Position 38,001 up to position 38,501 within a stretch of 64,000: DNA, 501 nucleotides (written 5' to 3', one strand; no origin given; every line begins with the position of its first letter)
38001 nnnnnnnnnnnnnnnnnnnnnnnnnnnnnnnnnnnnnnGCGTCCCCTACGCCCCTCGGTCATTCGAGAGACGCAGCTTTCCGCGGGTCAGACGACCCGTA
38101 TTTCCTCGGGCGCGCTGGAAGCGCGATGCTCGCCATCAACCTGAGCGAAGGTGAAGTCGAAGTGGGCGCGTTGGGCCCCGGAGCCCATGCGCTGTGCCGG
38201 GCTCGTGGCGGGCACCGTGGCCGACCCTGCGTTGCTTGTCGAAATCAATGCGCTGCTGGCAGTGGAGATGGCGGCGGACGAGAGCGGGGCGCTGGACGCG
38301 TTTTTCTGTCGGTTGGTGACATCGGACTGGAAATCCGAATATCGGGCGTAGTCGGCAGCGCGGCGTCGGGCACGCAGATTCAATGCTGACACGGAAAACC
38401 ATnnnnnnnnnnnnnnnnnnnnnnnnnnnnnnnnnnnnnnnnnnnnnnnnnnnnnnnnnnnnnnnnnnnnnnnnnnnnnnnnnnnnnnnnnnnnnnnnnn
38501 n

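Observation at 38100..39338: Signal-less M23 peptidase plus downstream lipoprotein as an effector/immunity-like pair, with a 35-nt relic of the lipoprotein gene 3' end upstream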

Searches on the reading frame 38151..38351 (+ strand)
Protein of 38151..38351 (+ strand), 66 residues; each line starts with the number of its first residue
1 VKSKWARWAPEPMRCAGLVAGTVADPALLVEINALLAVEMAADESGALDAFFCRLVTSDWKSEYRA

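Call 21: search_protein_families(library=phrogs, proteins=[window:38151-38351:+], max_evalue=0.01)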
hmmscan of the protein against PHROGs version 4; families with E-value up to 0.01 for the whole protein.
window:38151-38351:+ (66 aa): 0 families

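Call 22: search_protein_families(library=ncbifam, proteins=[window:38151-38351:+], max_evalue=0.01)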
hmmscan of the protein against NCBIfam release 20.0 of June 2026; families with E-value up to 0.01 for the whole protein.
window:38151-38351:+ (66 aa): 0 families
